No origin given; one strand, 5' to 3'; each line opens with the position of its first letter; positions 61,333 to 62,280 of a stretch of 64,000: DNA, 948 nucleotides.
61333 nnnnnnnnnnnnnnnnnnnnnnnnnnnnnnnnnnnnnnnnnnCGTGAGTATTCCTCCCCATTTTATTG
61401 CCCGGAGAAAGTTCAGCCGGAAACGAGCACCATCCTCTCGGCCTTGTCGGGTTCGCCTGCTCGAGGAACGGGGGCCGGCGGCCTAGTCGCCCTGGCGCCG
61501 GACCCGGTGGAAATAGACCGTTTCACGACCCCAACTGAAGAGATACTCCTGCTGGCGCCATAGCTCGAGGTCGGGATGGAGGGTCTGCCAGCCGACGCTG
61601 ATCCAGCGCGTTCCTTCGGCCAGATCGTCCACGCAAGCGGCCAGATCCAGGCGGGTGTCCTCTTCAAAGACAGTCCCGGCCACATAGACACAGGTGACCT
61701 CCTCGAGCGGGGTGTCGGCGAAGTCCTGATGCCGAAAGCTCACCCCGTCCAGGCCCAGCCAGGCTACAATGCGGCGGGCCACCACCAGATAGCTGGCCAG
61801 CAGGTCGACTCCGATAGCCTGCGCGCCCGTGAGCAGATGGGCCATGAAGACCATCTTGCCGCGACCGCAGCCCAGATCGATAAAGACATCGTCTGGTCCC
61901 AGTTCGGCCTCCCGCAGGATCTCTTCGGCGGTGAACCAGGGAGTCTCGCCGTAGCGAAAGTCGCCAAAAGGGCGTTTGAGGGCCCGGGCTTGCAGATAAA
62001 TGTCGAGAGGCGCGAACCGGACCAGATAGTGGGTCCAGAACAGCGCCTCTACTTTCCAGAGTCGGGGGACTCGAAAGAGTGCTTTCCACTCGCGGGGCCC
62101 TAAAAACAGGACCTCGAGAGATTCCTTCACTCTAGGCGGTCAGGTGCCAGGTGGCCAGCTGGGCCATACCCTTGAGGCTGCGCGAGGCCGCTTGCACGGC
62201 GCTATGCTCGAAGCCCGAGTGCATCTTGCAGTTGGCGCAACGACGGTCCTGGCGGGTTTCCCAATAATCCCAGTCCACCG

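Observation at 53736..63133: Fragmented hopanoid locus: HpnC/D-type synthase, hpnA-hpnG-hpnI operon and hpnH, with a beta-lactamase/DUF1343 fusion inserted and no cyclase in view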

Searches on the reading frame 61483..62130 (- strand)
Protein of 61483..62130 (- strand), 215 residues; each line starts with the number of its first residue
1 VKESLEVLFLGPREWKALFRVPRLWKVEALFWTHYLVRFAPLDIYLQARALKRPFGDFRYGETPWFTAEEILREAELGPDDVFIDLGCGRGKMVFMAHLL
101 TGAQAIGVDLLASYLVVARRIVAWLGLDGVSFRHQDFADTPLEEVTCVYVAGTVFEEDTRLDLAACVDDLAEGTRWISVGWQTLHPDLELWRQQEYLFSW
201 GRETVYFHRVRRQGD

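Call 3: search_protein_families(library=ncbifam, proteins=[window:61483-62130:-], max_evalue=0.001)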
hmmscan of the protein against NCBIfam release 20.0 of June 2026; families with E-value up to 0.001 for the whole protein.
window:61483-62130:- (215 aa): 7 families
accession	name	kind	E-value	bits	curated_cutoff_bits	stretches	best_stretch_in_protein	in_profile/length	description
NF008823.0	PRK11873.1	subfamily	5.1e-07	29.5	263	1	75-145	73-145/272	arsenite methyltransferase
NF041081.1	prot_lys_mtase_Arch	equivalog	2.1e-05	24.7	200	1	72-150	2-82/142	protein-lysine N-methyltransferase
NF047649.1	MTase_UXPK_star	exception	0.00012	21.2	460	1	76-143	74-143/283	methyltransferase/UXPK-star double selenoprotein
NF045667.1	MTase_DVU1556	equivalog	0.00025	20.6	155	1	69-121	12-64/213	DVU_1556 family methyltransferase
NF041943.1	GPPMT_Stmyces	equivalog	0.00027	20.9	400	1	76-147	74-146/272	geranyl diphosphate 2-C-methyltransferase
NF040703.1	cyclopro_CfaB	exception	0.0003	19.7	650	1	71-170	151-251/393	C17 cyclopropane fatty acid synthase CfaB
NF041536.1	ArsM_DUF2284_UU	exception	0.00037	19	575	1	82-142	79-141/459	arsenite methyltransferase/DUF2284 domain selenoprotein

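Call 4: search_protein_families(library=pfam, proteins=[window:61483-62130:-], max_evalue=0.001)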
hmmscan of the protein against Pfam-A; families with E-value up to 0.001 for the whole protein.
window:61483-62130:- (215 aa): 4 families
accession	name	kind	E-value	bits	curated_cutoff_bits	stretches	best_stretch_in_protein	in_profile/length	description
PF08123.19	DOT1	-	4.1e-11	43.3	23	1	52-179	13-157/205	Histone methylation protein DOT1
PF13847.12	Methyltransf_31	-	6e-09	36.2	27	1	80-143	4-71/145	Methyltransferase domain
PF13649.12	Methyltransf_25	-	8.3e-08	33.3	27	1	84-164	2-83/97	Methyltransferase domain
PF08241.18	Methyltransf_11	-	0.00013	23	21.2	1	85-151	2-67/95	Methyltransferase domain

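Call 45: find_homologous_proteins(query=window:61483-62130:-, max_evalue=0.00001)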
Query window:61483-62130:- (215 aa): 46 proteins with E <= 0.00001 among 838 candidates.
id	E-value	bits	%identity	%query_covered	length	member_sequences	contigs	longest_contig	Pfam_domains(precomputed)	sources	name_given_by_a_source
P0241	5.6e-144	496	100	100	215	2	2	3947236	PF13847.13,PF13649.13,PF08123.20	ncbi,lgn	ncbi:MAG: cyclopropane-fatty-acyl-phospholipid synthase family protein [Vulcanimicrobiota bacterium]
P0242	2.3e-86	307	63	98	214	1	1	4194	PF13847.13,PF13649.13,PF08123.20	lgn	-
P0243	1.3e-85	305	67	98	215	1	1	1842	PF13847.13,PF13649.13,PF08123.20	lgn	-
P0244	2.1e-83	297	64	100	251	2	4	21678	PF13847.13,PF13649.13,PF08123.20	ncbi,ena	-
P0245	2.6e-81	291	62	100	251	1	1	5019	PF13847.13,PF13649.13,PF08123.20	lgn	-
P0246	7.5e-80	286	63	92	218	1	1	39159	PF13847.13,PF13649.13,PF08123.20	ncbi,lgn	-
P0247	7.7e-76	273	65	88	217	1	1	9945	PF13847.13,PF13649.13,PF08123.20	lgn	-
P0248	1.6e-73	265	57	98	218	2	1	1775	PF13847.13,PF13649.13,PF08123.20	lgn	-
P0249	2.0e-73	265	60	98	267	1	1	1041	PF08123.20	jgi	-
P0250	9.5e-73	263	56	96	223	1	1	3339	PF13847.13,PF13649.13,PF08123.20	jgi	-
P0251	2.6e-71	258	56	94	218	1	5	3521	PF13847.13,PF13649.13,PF08123.20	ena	-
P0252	9.8e-71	256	56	100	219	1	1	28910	PF13847.13,PF13649.13,PF08123.20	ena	-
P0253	1.1e-70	256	57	97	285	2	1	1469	PF13847.13,PF02353.27,PF13649.13,PF08123.20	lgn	-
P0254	5.0e-67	244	54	98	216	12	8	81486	PF08123.20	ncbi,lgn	-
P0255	5.1e-67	244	56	98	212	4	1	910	PF08123.20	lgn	-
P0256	1.2e-66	243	54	100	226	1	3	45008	PF13649.13,PF08123.20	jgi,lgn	jgi:SAM-dependent methyltransferase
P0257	2.3e-66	242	56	98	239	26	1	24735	PF08123.20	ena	-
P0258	2.8e-65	238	57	97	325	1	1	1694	PF13847.13,PF02353.27,PF13649.13,PF08123.20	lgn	-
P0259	5.7e-65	237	53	93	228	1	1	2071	PF13847.13,PF13649.13,PF08123.20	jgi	jgi:SAM-dependent methyltransferase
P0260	8.9e-65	237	54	98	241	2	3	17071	PF08123.20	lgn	-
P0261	1.3e-64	236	55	98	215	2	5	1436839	PF08123.20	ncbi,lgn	-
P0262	2.9e-64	235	56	97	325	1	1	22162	PF13847.13,PF02353.27,PF08123.20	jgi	jgi:SAM-dependent methyltransferase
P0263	3.0e-64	235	54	98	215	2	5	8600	PF08123.20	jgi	-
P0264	4.8e-63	231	52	98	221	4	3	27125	PF08123.20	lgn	-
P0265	5.6e-61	224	51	99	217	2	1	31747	PF13847.13,PF02353.27,PF13649.13,PF08123.20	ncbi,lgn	-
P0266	2.3e-60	222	52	98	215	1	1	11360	PF08123.20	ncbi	-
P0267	3.5e-60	222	55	97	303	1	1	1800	PF13847.13,PF02353.27,PF13649.13,PF08123.20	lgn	-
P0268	1.5e-59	219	56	82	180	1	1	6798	PF13847.13,PF13649.13,PF08123.20,PF08241.19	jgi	jgi:SAM-dependent methyltransferase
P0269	1.6e-59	219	56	80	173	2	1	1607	PF13847.13,PF13649.13,PF08123.20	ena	-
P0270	3.3e-59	218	53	98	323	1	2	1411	PF13847.13,PF13649.13,PF08123.20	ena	-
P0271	7.7e-59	217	53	100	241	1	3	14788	PF13847.13,PF02353.27,PF08123.20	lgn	-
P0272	1.7e-56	209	54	98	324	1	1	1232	PF13847.13,PF13649.13,PF08123.20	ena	-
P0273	2.0e-55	206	48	99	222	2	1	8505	PF08123.20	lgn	-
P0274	7.7e-55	204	51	98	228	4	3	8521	PF13847.13,PF13649.13,PF08123.20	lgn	-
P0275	5.1e-51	192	53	91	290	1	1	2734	PF13649.13,PF08123.20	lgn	-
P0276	1.7e-49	187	47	100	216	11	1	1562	PF08123.20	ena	-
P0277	2.6e-49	186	50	91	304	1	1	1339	PF13847.13,PF13649.13,PF08123.20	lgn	-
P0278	3.1e-47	179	49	91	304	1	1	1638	PF13847.13,PF13649.13,PF08123.20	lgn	-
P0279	2.1e-46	176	48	92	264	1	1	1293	PF13847.13,PF13649.13,PF08123.20,PF08241.19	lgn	-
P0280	7.2e-46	175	49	90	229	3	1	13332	PF13847.13,PF13649.13,PF08123.20,PF08241.19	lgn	-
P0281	1.9e-44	170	43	96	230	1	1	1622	PF13847.13,PF02353.27,PF13649.13,PF08123.20,PF00891.25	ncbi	-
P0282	2.1e-44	170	46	94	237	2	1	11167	PF13847.13,PF13649.13,PF08123.20,PF08241.19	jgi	jgi:hypothetical protein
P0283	7.3e-43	165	46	94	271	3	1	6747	PF13847.13,PF13649.13,PF08123.20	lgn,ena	-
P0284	6.4e-38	149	41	96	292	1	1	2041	PF13847.13,PF13649.13,PF08123.20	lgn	-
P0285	7.4e-38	148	41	94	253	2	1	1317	PF13649.13,PF08123.20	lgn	-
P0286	5.0e-34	136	39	97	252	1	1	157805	PF13847.13,PF13649.13,PF08123.20,PF08241.19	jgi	jgi:SAM-dependent methyltransferase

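Call 46: list_cluster_members(proteins=[P0241, P0001, P0246, P0261, P0254])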
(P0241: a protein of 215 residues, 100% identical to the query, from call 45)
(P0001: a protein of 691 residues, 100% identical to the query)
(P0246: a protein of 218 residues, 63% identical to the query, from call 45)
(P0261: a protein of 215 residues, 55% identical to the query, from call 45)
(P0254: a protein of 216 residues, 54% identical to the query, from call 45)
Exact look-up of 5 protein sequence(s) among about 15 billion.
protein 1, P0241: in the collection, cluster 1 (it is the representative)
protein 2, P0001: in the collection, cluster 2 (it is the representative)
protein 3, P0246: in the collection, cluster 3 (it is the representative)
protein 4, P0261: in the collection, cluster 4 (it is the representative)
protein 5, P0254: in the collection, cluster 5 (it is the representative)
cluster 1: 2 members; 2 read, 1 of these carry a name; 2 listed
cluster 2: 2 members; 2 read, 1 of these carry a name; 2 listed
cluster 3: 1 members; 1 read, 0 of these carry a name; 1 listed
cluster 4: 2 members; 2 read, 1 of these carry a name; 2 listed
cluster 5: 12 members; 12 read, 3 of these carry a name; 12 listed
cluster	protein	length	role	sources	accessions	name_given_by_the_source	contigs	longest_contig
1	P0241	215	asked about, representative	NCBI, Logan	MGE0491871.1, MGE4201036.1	MAG: cyclopropane-fatty-acyl-phospholipid synthase family protein [Vulcanimicrobiota ...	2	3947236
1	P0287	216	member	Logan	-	-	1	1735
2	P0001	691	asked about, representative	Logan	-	-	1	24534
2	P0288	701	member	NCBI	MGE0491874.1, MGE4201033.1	MAG: exo-beta-N-acetylmuramidase NamZ domain-containing protein [Vulcanimicrobiota ...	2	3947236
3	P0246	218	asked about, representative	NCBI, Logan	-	-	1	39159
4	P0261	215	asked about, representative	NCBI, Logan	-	-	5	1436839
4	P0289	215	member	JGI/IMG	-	hypothetical protein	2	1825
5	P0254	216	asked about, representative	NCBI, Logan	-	-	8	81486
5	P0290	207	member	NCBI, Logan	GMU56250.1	MAG: hypothetical protein AMXMBFR33_53960 [Candidatus Xenobia bacterium]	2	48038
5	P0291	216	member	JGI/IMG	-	hypothetical protein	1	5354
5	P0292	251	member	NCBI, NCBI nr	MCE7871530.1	hypothetical protein DYH09_14285 [bacterium CPR1] | hypothetical protein [bacterium CPR1]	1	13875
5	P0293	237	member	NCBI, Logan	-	-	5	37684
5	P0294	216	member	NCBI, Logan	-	-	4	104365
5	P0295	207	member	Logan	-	-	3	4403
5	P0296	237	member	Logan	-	-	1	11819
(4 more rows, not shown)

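Call 47: find_encoding_contigs(protein=P0286, flank=10000, max_places=2)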
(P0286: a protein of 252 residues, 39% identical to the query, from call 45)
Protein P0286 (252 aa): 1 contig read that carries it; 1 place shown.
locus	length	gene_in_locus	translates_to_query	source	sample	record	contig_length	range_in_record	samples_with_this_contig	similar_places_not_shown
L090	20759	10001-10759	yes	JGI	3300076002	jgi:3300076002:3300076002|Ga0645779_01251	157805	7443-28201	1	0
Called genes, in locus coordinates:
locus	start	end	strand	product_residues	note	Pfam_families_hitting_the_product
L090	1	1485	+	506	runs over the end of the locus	-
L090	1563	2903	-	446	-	PF03951:Gln-synt_N, PF00120:Gln-synt_C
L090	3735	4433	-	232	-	PF01027:Bax1-I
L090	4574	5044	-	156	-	PF05991:NYN_YacP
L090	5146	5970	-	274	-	PF01476:LysM, PF00877:NLPC_P60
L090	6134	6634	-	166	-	-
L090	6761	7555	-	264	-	-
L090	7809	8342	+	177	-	PF24463:DUF7577 (weak)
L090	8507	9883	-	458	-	PF02878:PGM_PMM_I, PF02879:PGM_PMM_II, PF02880:PGM_PMM_III, PF00408:PGM_PMM_IV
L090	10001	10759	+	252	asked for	PF08123:DOT1, PF13847:Methyltransf_31, PF08241:Methyltransf_11 (weak), PF13649:Methyltransf_25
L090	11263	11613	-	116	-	PF00011:HSP20, PF17886:ArsA_HSP20 (weak)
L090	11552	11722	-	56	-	-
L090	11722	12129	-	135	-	PF27746:Small_heat_shock_put (weak), PF00011:HSP20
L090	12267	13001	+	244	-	PF00756:Esterase (weak), PF00326:Peptidase_S9 (weak)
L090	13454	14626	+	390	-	-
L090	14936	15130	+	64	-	-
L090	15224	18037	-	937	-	PF17210:SdrD_B (faint), PF17802:SpaA (faint), PF22904:NOMO1-like_2nd (faint), PF13620:CarboxypepD_reg (faint)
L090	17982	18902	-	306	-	-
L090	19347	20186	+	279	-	PF05036:SPOR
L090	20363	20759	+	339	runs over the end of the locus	PF06574:FAD_syn, PF01687:Flavokinase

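Call 48: find_encoding_contigs(protein=P0261, flank=10000, max_places=2)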
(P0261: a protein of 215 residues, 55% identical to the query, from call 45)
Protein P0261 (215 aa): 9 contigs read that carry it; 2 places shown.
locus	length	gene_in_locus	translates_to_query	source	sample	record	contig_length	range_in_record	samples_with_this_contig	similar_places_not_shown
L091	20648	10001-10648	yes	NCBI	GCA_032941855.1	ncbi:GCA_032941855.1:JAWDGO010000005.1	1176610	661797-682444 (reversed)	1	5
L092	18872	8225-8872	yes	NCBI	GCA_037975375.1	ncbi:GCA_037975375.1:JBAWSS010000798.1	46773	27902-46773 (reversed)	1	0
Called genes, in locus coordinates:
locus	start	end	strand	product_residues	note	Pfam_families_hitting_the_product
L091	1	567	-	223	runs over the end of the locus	PF01464:SLT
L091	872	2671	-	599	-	PF00009:GTP_EFTU, PF22042:EF-G_D2 (weak), PF03144:GTP_EFTU_D2, PF00679:EFG_C, PF06421:LepA_C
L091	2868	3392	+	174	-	PF10263:SprT-like (weak), PF01863:YgjP-like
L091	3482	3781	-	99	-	PF18291:HU-HIG, PF00216:Bac_DNA_binding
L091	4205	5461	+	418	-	PF00246:Peptidase_M14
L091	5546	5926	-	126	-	-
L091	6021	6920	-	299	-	PF00590:TP_methylase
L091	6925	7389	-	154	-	PF00334:NDK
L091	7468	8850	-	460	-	PF13439:Glyco_transf_4 (faint), PF00534:Glycos_transf_1 (weak), PF13692:Glyco_trans_1_4 (faint)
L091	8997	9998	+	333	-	PF04055:Radical_SAM, PF11946:DUF3463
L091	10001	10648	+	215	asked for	PF08123:DOT1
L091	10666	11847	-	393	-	PF13506:Glyco_transf_21, PF00535:Glycos_transf_2 (faint), PF13641:Glyco_tranf_2_3, PF13632:Glyco_trans_2_3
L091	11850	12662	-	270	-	PF01048:PNP_UDP_1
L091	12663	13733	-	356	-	PF01073:3Beta_HSD, PF01370:Epimerase, PF02719:Polysacc_synt_2, PF04321:RmlD_sub_bind, PF05368:NmrA, PF07993:NAD_binding_4, PF08659:KR, PF13460:NAD_binding_10, +1 more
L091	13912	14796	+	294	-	PF00494:SQS_PSY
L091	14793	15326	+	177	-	PF00892:EamA (weak)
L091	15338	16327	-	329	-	PF00535:Glycos_transf_2, PF10111:Glyco_tranf_2_2, PF13641:Glyco_tranf_2_3 (weak), PF13632:Glyco_trans_2_3 (weak)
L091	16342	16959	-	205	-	PF01928:CYTH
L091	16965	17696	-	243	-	PF00756:Esterase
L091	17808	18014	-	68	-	-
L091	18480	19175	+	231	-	PF07238:PilZ (faint), PF12945:PilZNR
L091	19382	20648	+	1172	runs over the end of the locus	PF13522:GATase_6, PF01380:SIS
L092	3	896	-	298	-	?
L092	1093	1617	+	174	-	PF10263:SprT-like (weak), PF01863:YgjP-like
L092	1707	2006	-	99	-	PF18291:HU-HIG, PF00216:Bac_DNA_binding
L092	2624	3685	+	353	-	PF00246:Peptidase_M14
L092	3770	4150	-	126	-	-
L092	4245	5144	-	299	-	PF00590:TP_methylase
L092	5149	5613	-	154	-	PF00334:NDK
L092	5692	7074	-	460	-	PF13439:Glyco_transf_4 (faint), PF00534:Glycos_transf_1 (weak), PF13692:Glyco_trans_1_4 (faint)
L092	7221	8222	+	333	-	PF04055:Radical_SAM, PF11946:DUF3463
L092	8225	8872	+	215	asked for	PF08123:DOT1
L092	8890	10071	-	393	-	PF13506:Glyco_transf_21, PF00535:Glycos_transf_2 (faint), PF13641:Glyco_tranf_2_3, PF13632:Glyco_trans_2_3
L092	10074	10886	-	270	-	PF01048:PNP_UDP_1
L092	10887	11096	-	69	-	-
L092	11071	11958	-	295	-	PF01073:3Beta_HSD, PF01370:Epimerase, PF02719:Polysacc_synt_2, PF04321:RmlD_sub_bind, PF05368:NmrA, PF07993:NAD_binding_4, PF08659:KR, PF13460:NAD_binding_10, +1 more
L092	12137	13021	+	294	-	PF00494:SQS_PSY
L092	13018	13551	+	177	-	PF00892:EamA (weak)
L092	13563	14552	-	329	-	PF00535:Glycos_transf_2, PF10111:Glyco_tranf_2_2, PF13641:Glyco_tranf_2_3 (weak), PF13632:Glyco_trans_2_3 (weak)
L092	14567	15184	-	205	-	PF01928:CYTH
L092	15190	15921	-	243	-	PF00756:Esterase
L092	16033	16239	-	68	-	-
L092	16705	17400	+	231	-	PF07238:PilZ (faint), PF12945:PilZNR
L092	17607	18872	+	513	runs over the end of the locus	PF13522:GATase_6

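Call 49: find_encoding_contigs(protein=P0241, flank=10000, max_places=2)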
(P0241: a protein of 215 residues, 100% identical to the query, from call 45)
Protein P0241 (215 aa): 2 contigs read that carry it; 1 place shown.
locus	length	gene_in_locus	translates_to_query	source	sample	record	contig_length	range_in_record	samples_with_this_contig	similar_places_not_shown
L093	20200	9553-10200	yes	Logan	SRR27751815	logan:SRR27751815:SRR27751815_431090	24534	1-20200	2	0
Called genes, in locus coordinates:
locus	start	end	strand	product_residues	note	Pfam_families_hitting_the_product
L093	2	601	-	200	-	?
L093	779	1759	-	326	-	PF00990:GGDEF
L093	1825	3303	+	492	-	-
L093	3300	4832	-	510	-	PF08757:CotH (weak)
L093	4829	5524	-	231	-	PF09359:VTC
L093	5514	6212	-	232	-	PF16316:DUF4956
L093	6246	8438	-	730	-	-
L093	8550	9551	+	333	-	PF04055:Radical_SAM, PF11946:DUF3463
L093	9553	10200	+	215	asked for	PF08123:DOT1, PF13847:Methyltransf_31, PF13649:Methyltransf_25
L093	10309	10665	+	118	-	-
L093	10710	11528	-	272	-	-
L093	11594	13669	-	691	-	PF00144:Beta-lactamase, PF07075:NamZ_N, PF20732:NamZ_C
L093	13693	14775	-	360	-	PF13506:Glyco_transf_21, PF13641:Glyco_tranf_2_3, PF00535:Glycos_transf_2, PF13632:Glyco_trans_2_3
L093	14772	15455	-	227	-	PF01048:PNP_UDP_1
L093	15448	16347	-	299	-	PF01073:3Beta_HSD, PF01370:Epimerase, PF02719:Polysacc_synt_2 (weak), PF05368:NmrA (faint), PF13460:NAD_binding_10, PF16363:GDP_Man_Dehyd (weak), PF07993:NAD_binding_4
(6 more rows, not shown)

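Call 62: predict_structure(alignment_id=A2)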
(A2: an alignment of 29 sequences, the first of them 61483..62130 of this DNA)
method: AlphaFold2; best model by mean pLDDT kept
length: 215 residues; sequences in the alignment: 29
mean_pLDDT: 93.7   pTM: 0.90
mean pLDDT of the five models: 93.7, 92.8, 92.6, 92.6, 91.3
residues with pLDDT >= 90: 169; 70-90: 44; 50-70: 1; < 50: 1
segments of 3 or more residues with pLDDT < 50: none
pLDDT, mean of each block of 10 residues (from residue 1): 75 89 97 88 88 87 95 98 97 98 98 96 98 96 98 93 97 98 97 96 97 76
secondary structure, 60 per line:
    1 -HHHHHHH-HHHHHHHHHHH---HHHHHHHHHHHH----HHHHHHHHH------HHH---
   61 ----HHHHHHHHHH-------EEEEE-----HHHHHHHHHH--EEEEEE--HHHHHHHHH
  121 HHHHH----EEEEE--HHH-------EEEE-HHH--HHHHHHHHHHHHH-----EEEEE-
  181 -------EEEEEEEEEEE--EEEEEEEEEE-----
elements in order: H2-8 H10-20 H24-35 H40-48 H65-74 E82-86 H92-101 E104-109 H112-125 E130-134 E147-150 H157-169 E175-179 E188-198 E201-210
